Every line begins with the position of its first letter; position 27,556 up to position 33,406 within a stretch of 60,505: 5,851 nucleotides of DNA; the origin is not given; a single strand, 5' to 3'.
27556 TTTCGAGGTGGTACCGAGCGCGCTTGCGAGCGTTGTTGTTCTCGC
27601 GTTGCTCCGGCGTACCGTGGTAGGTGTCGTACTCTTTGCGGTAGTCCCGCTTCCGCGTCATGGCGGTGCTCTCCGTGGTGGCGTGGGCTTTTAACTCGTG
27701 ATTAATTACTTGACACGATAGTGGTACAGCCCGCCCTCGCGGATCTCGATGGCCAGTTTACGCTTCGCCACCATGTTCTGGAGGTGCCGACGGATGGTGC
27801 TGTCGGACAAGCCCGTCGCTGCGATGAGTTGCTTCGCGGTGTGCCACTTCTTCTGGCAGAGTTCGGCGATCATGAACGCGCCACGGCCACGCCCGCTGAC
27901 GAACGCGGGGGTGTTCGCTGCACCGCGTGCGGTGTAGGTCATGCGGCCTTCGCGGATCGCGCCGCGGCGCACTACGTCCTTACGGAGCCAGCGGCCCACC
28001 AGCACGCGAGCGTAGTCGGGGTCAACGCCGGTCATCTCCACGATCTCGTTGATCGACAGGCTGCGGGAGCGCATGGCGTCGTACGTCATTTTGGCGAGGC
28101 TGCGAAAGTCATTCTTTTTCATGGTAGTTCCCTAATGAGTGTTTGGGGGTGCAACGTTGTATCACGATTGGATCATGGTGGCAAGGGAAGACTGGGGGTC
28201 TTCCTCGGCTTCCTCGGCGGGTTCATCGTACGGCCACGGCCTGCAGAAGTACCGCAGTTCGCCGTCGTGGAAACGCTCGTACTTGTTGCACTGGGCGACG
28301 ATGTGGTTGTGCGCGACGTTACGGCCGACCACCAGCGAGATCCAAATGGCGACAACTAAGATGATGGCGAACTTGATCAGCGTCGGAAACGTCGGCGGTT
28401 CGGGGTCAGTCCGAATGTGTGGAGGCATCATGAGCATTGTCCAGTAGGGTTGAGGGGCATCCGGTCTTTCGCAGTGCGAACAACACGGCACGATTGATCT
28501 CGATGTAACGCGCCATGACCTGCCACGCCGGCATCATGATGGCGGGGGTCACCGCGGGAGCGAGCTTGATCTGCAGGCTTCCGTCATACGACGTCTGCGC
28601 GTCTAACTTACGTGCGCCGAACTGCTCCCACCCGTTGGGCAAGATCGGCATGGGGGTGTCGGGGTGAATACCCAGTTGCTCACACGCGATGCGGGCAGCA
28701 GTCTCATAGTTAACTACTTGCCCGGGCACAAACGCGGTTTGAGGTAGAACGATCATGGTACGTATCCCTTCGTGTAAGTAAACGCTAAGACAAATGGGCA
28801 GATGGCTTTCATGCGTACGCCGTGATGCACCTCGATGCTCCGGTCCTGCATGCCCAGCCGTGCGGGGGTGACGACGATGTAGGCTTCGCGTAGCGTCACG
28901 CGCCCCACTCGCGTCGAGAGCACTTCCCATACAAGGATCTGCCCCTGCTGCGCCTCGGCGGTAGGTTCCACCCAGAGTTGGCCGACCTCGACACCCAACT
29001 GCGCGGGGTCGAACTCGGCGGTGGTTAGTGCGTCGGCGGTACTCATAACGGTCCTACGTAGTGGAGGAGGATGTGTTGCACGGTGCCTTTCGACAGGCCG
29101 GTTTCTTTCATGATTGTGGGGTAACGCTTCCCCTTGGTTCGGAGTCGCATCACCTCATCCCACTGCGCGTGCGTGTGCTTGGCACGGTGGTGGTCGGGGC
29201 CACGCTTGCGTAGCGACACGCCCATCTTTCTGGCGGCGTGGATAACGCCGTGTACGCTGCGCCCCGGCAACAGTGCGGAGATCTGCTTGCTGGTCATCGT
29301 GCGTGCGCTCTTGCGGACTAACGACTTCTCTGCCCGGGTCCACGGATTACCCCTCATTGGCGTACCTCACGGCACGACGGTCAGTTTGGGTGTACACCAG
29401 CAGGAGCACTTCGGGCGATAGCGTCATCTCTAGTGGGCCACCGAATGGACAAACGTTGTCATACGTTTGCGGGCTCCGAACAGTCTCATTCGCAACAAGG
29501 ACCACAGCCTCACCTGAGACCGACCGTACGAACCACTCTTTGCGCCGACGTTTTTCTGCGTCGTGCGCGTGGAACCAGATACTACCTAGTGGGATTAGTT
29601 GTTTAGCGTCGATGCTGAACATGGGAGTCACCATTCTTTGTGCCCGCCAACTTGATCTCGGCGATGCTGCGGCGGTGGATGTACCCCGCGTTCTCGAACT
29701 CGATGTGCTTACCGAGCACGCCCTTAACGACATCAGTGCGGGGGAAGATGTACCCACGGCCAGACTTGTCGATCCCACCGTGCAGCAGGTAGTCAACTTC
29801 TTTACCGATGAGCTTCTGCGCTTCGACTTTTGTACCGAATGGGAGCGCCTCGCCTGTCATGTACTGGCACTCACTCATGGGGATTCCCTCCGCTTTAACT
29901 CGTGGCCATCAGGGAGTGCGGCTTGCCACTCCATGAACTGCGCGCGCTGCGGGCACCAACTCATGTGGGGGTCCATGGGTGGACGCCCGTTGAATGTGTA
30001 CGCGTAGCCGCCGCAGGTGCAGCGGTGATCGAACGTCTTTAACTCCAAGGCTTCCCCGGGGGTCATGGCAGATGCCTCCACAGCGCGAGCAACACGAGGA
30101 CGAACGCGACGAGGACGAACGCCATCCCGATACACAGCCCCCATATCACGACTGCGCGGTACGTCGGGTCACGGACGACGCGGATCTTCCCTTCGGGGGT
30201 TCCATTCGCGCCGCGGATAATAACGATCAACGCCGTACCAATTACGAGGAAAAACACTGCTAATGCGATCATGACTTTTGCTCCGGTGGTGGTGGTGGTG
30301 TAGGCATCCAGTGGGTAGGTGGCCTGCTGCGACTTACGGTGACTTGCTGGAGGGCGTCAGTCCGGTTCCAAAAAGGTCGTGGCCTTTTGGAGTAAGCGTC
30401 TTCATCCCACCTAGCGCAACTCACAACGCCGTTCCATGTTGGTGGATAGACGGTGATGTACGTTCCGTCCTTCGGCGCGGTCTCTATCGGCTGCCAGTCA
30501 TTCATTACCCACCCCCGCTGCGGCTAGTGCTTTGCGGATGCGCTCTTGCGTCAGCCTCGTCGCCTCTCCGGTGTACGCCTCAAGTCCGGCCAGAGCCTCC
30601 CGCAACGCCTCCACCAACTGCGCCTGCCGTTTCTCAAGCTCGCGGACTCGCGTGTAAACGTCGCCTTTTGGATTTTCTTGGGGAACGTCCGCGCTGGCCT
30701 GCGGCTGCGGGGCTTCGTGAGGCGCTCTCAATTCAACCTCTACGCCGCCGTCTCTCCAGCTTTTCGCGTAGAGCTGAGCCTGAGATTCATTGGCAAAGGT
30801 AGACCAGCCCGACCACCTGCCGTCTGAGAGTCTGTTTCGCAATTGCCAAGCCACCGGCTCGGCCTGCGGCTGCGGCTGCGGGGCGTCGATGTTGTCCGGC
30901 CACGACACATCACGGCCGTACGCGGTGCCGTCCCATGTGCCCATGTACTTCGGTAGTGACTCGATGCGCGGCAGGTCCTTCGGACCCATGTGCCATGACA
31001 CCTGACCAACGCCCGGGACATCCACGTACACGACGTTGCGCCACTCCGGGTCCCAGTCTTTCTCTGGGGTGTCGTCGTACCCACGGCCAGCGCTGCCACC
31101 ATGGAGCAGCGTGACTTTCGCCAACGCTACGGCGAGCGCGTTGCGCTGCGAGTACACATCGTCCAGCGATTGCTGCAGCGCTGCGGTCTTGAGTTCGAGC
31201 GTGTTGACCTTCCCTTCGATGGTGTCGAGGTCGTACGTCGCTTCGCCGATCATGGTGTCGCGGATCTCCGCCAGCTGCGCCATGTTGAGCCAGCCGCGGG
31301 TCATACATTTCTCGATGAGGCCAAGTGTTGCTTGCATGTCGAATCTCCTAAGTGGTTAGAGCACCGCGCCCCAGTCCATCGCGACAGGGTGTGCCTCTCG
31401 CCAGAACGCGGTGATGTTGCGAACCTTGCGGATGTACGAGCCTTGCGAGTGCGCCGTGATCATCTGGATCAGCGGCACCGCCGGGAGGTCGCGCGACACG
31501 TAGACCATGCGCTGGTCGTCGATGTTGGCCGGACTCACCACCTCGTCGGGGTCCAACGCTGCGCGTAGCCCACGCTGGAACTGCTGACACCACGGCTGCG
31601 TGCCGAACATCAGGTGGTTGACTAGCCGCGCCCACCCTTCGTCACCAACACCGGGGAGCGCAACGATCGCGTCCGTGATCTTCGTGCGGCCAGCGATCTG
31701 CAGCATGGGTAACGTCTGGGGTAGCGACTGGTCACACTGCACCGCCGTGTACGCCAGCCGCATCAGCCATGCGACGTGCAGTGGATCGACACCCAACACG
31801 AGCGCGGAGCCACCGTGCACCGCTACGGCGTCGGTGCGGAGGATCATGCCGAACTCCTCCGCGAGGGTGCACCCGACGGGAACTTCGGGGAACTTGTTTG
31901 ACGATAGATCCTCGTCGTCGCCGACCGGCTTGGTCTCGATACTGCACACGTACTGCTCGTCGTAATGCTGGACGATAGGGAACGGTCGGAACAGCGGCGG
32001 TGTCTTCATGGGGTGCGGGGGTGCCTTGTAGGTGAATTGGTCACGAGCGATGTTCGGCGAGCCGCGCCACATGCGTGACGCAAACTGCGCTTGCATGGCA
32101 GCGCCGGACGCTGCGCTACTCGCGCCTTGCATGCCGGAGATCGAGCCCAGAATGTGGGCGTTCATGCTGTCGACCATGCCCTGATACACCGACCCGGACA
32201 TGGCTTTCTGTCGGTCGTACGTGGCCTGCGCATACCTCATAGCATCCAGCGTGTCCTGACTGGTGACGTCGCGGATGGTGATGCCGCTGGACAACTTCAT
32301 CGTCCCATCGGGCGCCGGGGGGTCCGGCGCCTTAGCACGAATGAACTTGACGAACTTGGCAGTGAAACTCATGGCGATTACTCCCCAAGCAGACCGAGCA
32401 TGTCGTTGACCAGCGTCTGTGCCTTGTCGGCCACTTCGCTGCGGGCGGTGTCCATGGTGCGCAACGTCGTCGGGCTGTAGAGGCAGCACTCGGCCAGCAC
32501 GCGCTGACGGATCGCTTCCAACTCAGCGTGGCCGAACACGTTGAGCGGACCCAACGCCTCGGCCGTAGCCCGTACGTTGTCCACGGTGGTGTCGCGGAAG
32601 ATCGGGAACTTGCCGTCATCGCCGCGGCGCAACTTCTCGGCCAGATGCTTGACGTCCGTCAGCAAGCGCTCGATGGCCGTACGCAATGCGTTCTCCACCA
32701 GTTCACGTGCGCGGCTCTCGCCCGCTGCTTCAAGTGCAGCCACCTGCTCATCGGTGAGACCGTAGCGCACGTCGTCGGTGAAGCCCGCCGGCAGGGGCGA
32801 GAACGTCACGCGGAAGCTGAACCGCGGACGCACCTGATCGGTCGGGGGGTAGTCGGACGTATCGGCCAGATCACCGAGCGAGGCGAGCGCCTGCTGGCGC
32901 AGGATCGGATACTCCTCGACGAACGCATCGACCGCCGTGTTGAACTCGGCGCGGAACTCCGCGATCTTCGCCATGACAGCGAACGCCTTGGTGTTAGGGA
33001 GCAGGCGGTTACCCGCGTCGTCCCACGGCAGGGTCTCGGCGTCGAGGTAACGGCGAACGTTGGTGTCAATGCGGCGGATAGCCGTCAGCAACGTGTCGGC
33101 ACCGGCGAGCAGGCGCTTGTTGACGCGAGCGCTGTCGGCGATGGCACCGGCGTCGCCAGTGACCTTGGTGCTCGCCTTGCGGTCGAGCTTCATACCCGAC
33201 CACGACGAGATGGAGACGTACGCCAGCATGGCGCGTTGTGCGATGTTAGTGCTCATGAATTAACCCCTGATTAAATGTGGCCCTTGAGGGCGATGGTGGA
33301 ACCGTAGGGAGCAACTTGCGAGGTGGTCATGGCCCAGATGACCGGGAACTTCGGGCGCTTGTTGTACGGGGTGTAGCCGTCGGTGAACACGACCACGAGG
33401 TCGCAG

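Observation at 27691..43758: Twelve palindromic TTAA-N7-TTAA boxes (core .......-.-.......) confined to the leftward early region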

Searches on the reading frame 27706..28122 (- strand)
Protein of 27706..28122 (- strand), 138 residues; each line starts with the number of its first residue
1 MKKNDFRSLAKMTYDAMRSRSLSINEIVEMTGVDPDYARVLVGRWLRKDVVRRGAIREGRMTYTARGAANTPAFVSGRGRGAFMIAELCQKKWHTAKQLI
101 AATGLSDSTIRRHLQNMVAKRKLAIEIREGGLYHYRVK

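Call 42: search_protein_families(library=pfam, max_evalue=1, proteins=[window:27706-28122:-])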
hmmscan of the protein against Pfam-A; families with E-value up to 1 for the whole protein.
window:27706-28122:- (138 aa): 20 families
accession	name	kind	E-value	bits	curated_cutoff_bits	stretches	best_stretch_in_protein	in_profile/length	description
PF01022.26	HTH_5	-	4.4e-06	26.9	22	1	88-117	11-39/47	Bacterial regulatory protein, arsR family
PF12802.13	MarR_2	-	7e-06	26.5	27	2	94-121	21-48/61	MarR family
PF09339.16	HTH_IclR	-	0.00018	21.6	22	1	95-119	20-44/52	IclR helix-turn-helix domain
PF08220.18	HTH_DeoR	-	0.00029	21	21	1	83-122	4-43/57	DeoR-like helix-turn-helix domain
PF13412.12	HTH_24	-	0.00056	19.9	21.9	1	95-119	19-43/48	Winged helix-turn-helix DNA-binding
PF13551.12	HTH_29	-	0.001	19.6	28.1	1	86-121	5-40/64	Winged helix-turn helix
PF08279.18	HTH_11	-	0.0084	16.4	25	1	91-117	12-39/55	HTH domain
PF03428.19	RP-C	-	0.014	15.7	24.4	1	93-119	71-97/175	Replication protein C N-terminal domain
PF06806.18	DUF1233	-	0.02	15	22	1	87-112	3-28/70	Putative excisionase (DUF1233)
PF13518.12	HTH_28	-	0.024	15.2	25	0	87-116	7-35/52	Helix-turn-helix domain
PF21476.4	PF0610-like_N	-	0.029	15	33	0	85-115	6-36/50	PF0610-like, N-terminal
PF12840.13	HTH_20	-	0.03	14.7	27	1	94-118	19-43/51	Helix-turn-helix domain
PF25213.1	HVO_A0261_N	-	0.039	14.3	35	1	88-121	19-52/86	HVO_A0261 N-terminal domain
PF11994.14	DUF3489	-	0.043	14.4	29.5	1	83-128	11-55/68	Protein of unknown function (DUF3489)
PF13443.12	HTH_26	-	0.048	14.3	22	1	86-117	3-34/63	Cro/C1-type HTH DNA-binding domain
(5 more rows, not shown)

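Call 72: search_protein_families(library=phrogs, max_evalue=0.001, proteins=[window:27706-28122:-])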
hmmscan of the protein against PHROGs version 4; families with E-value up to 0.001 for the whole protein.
window:27706-28122:- (138 aa): 3 families
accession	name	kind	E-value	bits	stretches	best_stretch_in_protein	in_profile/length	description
phrog_142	-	moron, auxiliary metabolic gene and host takeover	0.00011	23.3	0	88-137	21-70/116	Ren-like exclusion protein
phrog_539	-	integration and excision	0.00056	20.5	0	86-115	6-35/80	excisionase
phrog_2030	-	transcription regulation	0.00074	20.3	0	8-66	14-75/202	transcriptional regulator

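Call 83: search_solved_structures(query=A3, max_evalue=10)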
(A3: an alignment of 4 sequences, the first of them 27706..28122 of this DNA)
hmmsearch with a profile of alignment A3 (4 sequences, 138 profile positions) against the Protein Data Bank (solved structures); distinct sequences matched with E-value up to 10: 0.

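Call 95: predict_structure(protein=window:27706-28122:-)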
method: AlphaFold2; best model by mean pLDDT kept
length: 138 residues; sequences in the alignment: 1
mean_pLDDT: 59.4   pTM: 0.42
mean pLDDT of the five models: 59.4, 55.9, 53.7, 52.1, 51.8
residues with pLDDT >= 90: 0; 70-90: 53; 50-70: 43; < 50: 42
segments of 3 or more residues with pLDDT < 50: 1-8, 46-79
pLDDT, mean of each block of 10 residues (from residue 1): 46 54 59 56 49 34 30 38 71 82 75 82 80 79
secondary structure, 60 per line:
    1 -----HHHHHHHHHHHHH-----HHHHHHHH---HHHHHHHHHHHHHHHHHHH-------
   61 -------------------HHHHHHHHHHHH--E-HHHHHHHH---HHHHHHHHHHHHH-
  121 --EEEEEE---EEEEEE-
elements in order: H6-18 H24-31 H35-53 H80-91 H96-103 H107-119 E123-128 E132-137

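Call 110: fold_search(model_id=the predicted structure, library=pdb)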
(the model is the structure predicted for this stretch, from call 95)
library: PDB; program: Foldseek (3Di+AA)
matches with E <= 10: 1874; with E <= 0.001: 1
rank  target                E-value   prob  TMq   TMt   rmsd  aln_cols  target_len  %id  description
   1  6pco_C                9.9e-04  1.00  0.39  0.41   7.8        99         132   16  Mechanism for regulation of DNA binding of Bordetella bronchiseptica BpsR by 6-hydroxynicotinic acid (released 2019-11-06)
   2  6pcp_C                2.2e-03  1.00  0.40  0.39   7.2        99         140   16  Mechanism for regulation of DNA binding of Bordetella bronchiseptica BpsR by 6-hydroxynicotinic acid (released 2019-11-06)
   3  5yi3_E                3.2e-03  1.00  0.41  0.39   8.1        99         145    7  Structure of Lactococcus lactis ZitR, C30S mutant in complex with DNA (released 2017-12-06)
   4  3w6j_C                3.6e-03  0.99  0.36  0.30  13.2       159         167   13  Crystal structure of ScpAB core complex (released 2013-04-24)
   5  2dk5_MODEL_1_A        4.1e-03  1.00  0.39  0.58   8.9        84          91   12  Solution structure of Winged-Helix domain in RNA polymerase III 39KDa polypeptide (released 2006-10-06)
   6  6fi9_A                4.3e-03  1.00  0.38  0.37   8.6       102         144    9  Crystal Structure of a zinc-responsive MarR family member, Lactococcus lactis ZitR (released 2019-02-20)
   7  8iue_P                4.3e-03  0.99  0.37  0.18  13.0       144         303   12  RNA polymerase III pre-initiation complex melting complex 1 (released 2023-05-24)
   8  5yhx_A                4.6e-03  1.00  0.42  0.41   7.2        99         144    8  Structure of Lactococcus lactis ZitR, wild type (released 2017-12-06)
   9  5yhx_N                4.6e-03  1.00  0.42  0.40   7.3        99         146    8  Structure of Lactococcus lactis ZitR, wild type (released 2017-12-06)
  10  1smt_A                4.9e-03  1.00  0.38  0.52   1.6        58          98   17  SMTB REPRESSOR FROM SYNECHOCOCCUS PCC7942 (released 1997-12-03)
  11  3w6j_F                4.9e-03  0.99  0.36  0.30  13.4       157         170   13  Crystal structure of ScpAB core complex (released 2013-04-24)
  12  6pcp_A                5.9e-03  1.00  0.40  0.39   7.2        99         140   15  Mechanism for regulation of DNA binding of Bordetella bronchiseptica BpsR by 6-hydroxynicotinic acid (released 2019-11-06)
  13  6pco_B                5.9e-03  1.00  0.38  0.39   7.3        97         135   18  Mechanism for regulation of DNA binding of Bordetella bronchiseptica BpsR by 6-hydroxynicotinic acid (released 2019-11-06)
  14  8cli_A                5.9e-03  0.99  0.38  0.11  21.4       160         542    7  TFIIIC TauB-DNA monomer (released 2023-06-21)
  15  3w6j_E                6.3e-03  0.99  0.38  0.32  12.2       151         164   15  Crystal structure of ScpAB core complex (released 2013-04-24)
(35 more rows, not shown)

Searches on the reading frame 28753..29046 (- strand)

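Call 42: search_protein_families(library=pfam, max_evalue=1, proteins=[window:28753-29046:-])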
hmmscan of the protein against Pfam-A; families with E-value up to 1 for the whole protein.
window:28753-29046:- (97 aa): 1 family
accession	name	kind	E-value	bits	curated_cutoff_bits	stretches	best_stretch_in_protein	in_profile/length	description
PF01668.23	SmpB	-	0.12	12.7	27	1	40-74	26-60/143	SmpB protein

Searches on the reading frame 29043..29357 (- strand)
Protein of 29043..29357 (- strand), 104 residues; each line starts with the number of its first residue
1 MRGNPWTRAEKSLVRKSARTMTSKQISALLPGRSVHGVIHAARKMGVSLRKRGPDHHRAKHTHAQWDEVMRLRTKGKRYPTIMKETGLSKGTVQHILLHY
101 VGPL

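Call 42: search_protein_families(library=pfam, max_evalue=1, proteins=[window:29043-29357:-])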
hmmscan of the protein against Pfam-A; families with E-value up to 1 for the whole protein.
window:29043-29357:- (104 aa): 5 families
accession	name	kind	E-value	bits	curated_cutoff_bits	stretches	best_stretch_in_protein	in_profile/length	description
PF13384.12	HTH_23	-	0.00047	20.3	24.6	1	69-100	10-41/50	Homeodomain-like domain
PF02796.21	HTH_7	-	0.009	16.6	23.8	1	63-93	9-38/45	Helix-turn-helix domain of resolvase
PF13551.12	HTH_29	-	0.038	14.5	28.1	0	73-98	9-34/64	Winged helix-turn helix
PF09904.15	HTH_43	-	0.065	13.6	27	0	14-68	16-72/89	Winged helix-turn helix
PF00196.25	GerE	-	0.13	12.4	23.5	0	68-94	9-35/57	Bacterial regulatory proteins, luxR family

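Call 72: search_protein_families(library=phrogs, max_evalue=0.001, proteins=[window:29043-29357:-])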
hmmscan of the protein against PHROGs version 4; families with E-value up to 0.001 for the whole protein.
window:29043-29357:- (104 aa): 1 family
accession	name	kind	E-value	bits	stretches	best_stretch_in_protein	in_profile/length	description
phrog_323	-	transcription regulation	5.8e-10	40.2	1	4-98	147-242/319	transcriptional regulator, D5-like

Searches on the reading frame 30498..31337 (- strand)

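Call 42: search_protein_families(library=pfam, max_evalue=1, proteins=[window:30498-31337:-])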
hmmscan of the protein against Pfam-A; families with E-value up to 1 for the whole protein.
window:30498-31337:- (279 aa): 2 families
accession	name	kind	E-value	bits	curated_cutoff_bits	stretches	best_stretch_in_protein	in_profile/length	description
PF16326.10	ABC_tran_CTD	-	0.011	16.4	32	1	36-73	9-48/69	ABC transporter C-terminal domain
PF23991.1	DUF7310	-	0.039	14.9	40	0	19-64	19-66/83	Coiled-coil region of unknown function (DUF7310)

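Call 72: search_protein_families(library=phrogs, max_evalue=0.001, proteins=[window:30498-31337:-])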
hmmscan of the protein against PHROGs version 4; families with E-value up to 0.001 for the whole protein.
window:30498-31337:- (279 aa): 2 families
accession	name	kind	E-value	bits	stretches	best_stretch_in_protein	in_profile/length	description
phrog_26338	-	unknown function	6.5e-05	23.7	1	53-138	62-150/177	-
phrog_16023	-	unknown function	0.00015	23.1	1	53-138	13-106/128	-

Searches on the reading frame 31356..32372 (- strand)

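Call 42: search_protein_families(library=pfam, max_evalue=1, proteins=[window:31356-32372:-])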
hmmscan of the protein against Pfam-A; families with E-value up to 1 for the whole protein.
window:31356-32372:- (338 aa): 1 family
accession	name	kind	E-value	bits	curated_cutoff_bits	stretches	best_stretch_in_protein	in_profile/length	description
PF14563.12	DUF4444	-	0.23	11.6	31.6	1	172-182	19-29/42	Domain of unknown function (DUF4444)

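Call 72: search_protein_families(library=phrogs, max_evalue=0.001, proteins=[window:31356-32372:-])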
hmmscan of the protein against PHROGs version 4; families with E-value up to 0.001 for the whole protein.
window:31356-32372:- (338 aa): 0 families

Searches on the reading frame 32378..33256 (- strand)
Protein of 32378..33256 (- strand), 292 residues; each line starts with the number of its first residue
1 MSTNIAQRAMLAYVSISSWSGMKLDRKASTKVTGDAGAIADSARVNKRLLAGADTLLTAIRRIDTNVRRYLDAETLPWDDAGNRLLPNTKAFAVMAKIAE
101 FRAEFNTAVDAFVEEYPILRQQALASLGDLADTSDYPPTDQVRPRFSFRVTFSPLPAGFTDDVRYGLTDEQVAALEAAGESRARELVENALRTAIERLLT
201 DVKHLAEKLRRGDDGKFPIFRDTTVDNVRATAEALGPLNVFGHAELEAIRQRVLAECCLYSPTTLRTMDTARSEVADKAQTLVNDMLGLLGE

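Call 9: search_protein_families(library=pfam, proteins=[window:32378-33256:-])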
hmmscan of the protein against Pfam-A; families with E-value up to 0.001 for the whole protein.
window:32378-33256:- (292 aa): 0 families

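Call 10: search_protein_families(library=phrogs, proteins=[window:32378-33256:-])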
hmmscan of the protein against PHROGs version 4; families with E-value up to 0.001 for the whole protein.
window:32378-33256:- (292 aa): 0 families
